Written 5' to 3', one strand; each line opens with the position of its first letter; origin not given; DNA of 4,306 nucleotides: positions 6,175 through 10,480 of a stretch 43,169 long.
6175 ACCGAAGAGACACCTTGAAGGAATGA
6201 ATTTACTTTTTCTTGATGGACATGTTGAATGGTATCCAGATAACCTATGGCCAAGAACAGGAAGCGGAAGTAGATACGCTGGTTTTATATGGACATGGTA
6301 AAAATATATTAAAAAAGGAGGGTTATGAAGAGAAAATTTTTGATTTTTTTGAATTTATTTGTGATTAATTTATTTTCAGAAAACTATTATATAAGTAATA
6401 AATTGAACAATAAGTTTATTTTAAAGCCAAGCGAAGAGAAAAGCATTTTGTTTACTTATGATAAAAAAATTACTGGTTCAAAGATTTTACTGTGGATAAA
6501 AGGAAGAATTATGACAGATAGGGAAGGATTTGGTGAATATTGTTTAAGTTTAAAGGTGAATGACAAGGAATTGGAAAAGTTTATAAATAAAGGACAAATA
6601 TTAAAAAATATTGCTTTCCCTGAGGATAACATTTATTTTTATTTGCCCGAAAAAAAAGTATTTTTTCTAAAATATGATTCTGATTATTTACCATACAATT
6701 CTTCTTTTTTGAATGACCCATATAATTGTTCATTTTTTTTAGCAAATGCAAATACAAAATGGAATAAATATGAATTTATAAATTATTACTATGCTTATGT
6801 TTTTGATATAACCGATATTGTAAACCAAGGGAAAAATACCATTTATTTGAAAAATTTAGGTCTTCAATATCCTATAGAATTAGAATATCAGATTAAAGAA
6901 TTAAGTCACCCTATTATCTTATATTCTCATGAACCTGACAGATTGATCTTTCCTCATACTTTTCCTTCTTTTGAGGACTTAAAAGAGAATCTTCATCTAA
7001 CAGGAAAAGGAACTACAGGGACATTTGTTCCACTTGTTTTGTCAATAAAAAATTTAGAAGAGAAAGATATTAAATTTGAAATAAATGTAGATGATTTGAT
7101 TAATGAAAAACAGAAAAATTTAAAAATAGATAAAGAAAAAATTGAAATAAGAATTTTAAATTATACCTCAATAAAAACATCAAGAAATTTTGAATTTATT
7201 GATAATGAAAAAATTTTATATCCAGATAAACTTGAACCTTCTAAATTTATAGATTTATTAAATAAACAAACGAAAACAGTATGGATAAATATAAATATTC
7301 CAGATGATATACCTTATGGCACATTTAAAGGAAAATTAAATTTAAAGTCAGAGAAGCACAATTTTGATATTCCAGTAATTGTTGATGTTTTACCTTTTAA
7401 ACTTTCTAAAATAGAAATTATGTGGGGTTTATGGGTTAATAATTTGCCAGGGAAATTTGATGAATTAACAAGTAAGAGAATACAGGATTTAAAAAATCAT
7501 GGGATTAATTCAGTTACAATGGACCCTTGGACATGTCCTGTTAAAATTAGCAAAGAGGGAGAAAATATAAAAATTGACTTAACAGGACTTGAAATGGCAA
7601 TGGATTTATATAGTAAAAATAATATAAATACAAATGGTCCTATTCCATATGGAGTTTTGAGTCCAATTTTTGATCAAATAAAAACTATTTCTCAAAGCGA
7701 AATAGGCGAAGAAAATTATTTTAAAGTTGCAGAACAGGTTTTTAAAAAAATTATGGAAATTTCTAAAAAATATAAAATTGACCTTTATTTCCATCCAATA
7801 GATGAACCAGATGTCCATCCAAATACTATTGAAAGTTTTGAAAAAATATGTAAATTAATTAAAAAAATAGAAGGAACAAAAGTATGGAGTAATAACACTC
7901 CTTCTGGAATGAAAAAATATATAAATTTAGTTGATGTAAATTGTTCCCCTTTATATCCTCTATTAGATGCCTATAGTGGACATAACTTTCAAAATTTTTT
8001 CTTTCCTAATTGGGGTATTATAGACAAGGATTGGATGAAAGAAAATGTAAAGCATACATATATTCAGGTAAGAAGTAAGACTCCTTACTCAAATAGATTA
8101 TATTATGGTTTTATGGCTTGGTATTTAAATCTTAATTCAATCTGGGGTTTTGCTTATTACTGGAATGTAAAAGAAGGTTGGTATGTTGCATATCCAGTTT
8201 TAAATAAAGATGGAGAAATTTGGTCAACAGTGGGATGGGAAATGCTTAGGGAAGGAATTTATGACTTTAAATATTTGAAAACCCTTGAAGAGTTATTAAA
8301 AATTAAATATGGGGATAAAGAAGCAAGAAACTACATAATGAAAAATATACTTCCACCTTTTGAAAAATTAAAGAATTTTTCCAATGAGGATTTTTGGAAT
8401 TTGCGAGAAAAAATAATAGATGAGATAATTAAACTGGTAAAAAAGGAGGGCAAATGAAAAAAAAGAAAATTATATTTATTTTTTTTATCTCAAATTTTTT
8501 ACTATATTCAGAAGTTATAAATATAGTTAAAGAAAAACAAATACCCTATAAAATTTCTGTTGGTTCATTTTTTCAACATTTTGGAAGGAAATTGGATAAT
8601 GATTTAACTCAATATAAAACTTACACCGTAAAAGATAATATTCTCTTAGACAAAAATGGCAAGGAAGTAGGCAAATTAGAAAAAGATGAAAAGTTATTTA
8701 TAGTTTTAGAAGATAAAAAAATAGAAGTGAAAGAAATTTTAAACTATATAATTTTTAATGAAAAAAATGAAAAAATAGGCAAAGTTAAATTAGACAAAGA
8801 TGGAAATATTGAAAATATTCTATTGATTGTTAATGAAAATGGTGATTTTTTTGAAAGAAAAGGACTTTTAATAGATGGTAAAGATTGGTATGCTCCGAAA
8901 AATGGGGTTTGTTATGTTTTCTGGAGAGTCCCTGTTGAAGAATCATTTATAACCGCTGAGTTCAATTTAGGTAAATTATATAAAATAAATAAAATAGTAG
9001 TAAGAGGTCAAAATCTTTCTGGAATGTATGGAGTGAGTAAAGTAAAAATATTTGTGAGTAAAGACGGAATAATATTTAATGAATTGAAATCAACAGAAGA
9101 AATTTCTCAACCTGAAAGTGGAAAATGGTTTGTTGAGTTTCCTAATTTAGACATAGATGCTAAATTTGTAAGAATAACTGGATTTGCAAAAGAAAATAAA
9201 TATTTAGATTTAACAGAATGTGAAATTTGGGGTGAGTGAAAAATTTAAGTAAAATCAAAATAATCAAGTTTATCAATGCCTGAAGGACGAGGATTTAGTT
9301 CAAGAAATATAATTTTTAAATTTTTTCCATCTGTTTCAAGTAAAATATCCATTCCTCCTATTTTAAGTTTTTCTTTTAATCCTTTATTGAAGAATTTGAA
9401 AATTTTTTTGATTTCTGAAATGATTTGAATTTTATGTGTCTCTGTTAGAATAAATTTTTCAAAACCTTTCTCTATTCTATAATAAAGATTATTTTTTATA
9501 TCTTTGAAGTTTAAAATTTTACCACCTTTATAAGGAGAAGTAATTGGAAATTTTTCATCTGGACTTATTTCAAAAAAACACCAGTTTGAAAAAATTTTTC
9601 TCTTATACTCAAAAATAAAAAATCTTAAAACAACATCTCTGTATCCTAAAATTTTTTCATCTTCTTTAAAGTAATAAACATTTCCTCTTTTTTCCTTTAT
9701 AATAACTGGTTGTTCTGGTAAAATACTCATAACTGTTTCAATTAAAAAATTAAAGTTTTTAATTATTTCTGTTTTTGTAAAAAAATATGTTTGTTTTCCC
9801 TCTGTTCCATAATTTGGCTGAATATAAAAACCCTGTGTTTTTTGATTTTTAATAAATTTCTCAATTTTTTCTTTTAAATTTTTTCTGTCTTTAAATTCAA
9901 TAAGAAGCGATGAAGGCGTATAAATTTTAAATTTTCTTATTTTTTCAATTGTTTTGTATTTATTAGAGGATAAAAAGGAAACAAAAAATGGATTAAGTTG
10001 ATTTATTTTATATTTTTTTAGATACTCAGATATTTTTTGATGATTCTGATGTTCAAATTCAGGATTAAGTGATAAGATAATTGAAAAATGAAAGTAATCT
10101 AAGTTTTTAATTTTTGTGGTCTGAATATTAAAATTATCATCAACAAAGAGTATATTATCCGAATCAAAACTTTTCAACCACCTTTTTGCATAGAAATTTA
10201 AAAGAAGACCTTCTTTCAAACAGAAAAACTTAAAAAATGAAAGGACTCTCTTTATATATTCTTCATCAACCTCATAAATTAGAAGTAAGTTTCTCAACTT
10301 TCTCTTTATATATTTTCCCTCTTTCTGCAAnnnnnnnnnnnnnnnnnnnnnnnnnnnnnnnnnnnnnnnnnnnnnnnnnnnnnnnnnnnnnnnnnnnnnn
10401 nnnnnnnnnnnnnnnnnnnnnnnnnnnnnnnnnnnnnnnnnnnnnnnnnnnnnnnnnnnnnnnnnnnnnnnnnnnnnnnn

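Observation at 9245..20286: Tightly coupled five-gene operon around the giant protein: rSAM/SPASM, SDR, galactokinase-like GHMP kinase, giant protein, ATP-grasp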

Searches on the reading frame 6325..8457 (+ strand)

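Call 5: search_protein_families(library=pfam, proteins=[window:6325-8457:+], max_evalue=0.01)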
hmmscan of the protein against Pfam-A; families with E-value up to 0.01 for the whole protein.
window:6325-8457:+ (710 aa): 1 family
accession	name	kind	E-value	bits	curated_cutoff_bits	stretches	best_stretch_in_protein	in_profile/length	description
PF22680.2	Glyco_hydro_123_N_2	-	7.2e-09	36.1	27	1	250-341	47-141/142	Glycoside hydrolase 123 N-terminal domain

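Call 7: search_protein_families(library=ncbifam, proteins=[window:6325-8457:+], max_evalue=0.01)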
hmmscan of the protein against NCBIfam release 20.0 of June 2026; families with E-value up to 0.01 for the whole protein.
window:6325-8457:+ (710 aa): 0 families

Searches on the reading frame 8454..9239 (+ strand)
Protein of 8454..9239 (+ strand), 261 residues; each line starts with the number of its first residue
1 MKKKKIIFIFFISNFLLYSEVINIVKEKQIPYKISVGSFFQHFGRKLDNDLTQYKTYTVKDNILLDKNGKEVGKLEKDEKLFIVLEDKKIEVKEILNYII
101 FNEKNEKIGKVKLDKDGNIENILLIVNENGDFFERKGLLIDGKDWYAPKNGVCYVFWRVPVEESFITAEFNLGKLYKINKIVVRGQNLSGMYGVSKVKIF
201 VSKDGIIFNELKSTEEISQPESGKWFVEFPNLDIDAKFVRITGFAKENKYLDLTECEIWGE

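Call 5: search_protein_families(library=pfam, proteins=[window:8454-9239:+], max_evalue=0.01)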
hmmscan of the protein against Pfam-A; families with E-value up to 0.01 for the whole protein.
window:8454-9239:+ (261 aa): 1 family
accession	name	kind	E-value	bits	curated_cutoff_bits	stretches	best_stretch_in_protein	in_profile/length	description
PF00754.31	F5_F8_type_C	-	1.1e-08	35.6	28.2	1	151-248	24-119/127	F5/8 type C domain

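Call 7: search_protein_families(library=ncbifam, proteins=[window:8454-9239:+], max_evalue=0.01)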
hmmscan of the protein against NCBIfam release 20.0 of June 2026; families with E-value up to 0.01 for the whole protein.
window:8454-9239:+ (261 aa): 0 families

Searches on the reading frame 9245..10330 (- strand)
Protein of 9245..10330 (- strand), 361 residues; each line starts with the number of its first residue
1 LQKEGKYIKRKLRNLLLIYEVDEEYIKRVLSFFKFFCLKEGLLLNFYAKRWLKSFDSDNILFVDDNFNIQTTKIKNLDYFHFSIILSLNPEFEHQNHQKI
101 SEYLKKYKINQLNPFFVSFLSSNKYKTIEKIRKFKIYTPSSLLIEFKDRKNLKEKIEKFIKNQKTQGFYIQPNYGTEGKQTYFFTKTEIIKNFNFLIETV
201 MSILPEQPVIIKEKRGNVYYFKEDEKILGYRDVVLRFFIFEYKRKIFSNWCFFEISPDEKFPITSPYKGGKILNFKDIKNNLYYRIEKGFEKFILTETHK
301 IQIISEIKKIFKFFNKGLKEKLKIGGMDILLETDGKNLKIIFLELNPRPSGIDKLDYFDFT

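Call 5: search_protein_families(library=pfam, proteins=[window:9245-10330:-], max_evalue=0.01)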
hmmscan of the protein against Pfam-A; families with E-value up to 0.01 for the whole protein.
window:9245-10330:- (361 aa): 0 families

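Call 7: search_protein_families(library=ncbifam, proteins=[window:9245-10330:-], max_evalue=0.01)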
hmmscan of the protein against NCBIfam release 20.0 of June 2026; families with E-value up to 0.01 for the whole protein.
window:9245-10330:- (361 aa): 0 families

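Call 9: search_solved_structures(query=window:9245-10330:-, max_evalue=10)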
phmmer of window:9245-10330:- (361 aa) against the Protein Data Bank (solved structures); distinct sequences matched with E-value up to 10: 1.
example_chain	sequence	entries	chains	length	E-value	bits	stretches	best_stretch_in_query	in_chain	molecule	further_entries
6sui_A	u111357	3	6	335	0.33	13.3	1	129-169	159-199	Phosphotransferase enzyme family protein | Phosphotransferase enzyme family protein, amicoumacin kinase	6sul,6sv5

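Call 58: search_solved_structures(query=A6, max_evalue=1)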
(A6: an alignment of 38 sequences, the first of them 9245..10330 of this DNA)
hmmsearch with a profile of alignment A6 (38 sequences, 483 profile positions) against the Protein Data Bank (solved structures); distinct sequences matched with E-value up to 1: 30.
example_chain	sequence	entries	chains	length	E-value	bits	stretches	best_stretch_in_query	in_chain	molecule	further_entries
4egj_A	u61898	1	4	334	4.4e-05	25.7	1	222-312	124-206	D-alanine--D-alanine ligase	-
4eg0_A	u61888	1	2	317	0.00036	22.6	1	222-312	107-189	D-alanine--D-alanine ligase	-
5nrh_A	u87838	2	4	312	0.00055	22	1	222-312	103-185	D-alanine--D-alanine ligase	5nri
4egq_A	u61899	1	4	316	0.00057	22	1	222-312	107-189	D-alanine--D-alanine ligase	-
4fu0_A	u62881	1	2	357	0.0026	19.8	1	216-314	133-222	D-alanine--D-alanine ligase 7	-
3vpd_A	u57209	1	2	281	0.0031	19.6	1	200-289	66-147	Ribosomal protein S6 modification protein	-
3vpb_A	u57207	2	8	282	0.0039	19.2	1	200-243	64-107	Putative acetylornithine deacetylase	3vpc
4ylr_A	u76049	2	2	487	0.0046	19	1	237-292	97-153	Tubulin polyglutamylase TTLL7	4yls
7qys_A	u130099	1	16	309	0.012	17.7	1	202-312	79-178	Probable alpha-L-glutamate ligase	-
1uc8_A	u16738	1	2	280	0.012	17.7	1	200-276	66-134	lysine biosynthesis enzyme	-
1uc9_A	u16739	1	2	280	0.014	17.4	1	200-275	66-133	lysine biosynthesis enzyme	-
1e4e_A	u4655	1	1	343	0.057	15.4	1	206-289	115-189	VANCOMYCIN/TEICOPLANIN A-TYPE RESISTANCE PROTEIN VANA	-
1e4e_B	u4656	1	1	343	0.058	15.4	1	206-289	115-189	VANCOMYCIN/TEICOPLANIN A-TYPE RESISTANCE PROTEIN VANA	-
3ln7_A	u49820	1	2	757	0.088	14.8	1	212-311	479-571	Glutathione biosynthesis bifunctional protein gshAB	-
8evy_B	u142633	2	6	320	0.1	14.6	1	216-256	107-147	D-alanine--D-alanine ligase B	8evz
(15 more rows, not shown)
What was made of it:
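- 9245..10330 (-): Small ATP-grasp partner (361 aa; start at TTG 10330 or TTG 10297). A core component. The PDB profile finds Ddl 4egj at E 4.4e-5, plus RimK, LysX and TTLL (call 58).
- The partner's nearest relatives are amino-acid or peptide ligases such as Ddl, RimK, LysX and TTLL (call 58). Weak profile hits to cyanophycin synthase and tubulin polyglutamylases (call 58).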

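Call 59: search_protein_families(library=pfam, alignment_id=A6, max_evalue=0.05)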
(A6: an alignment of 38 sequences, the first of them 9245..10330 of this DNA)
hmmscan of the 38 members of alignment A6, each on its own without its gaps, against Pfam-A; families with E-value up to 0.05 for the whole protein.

A. member 1, window:9245-10330:- (361 aa): 0 families

B. families by the number of members that match (of 38 scanned): 5 families
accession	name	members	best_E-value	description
PF02655.19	ATP-grasp_3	21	1.1e-09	ATP-grasp domain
PF14397.11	ATPgrasp_ST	15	2.8e-10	Sugar-transfer associated ATP-grasp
PF14398.11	ATPgrasp_YheCD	13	7.4e-07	YheC/D like ATP-grasp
PF02311.25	AraC_binding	1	0.025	AraC-like ligand binding domain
PF08443.16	RimK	1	0.025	RimK-like ATP-grasp domain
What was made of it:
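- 9245..10330 (-): Family alignment A6: ATP-grasp_3 in 21 of 38 members, ATPgrasp_ST in 15 and YheCD in 13 (call 59).
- On ATP-grasp superfamily (361-aa partner): At family level, ATP-grasp_3 matches 21 of 38 members with a best E of 1.1e-9 (call 59), and Ddl 4egj matches at E 4.4e-5 (call 58).
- ATPgrasp_ST and YheCD hits (call 59).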
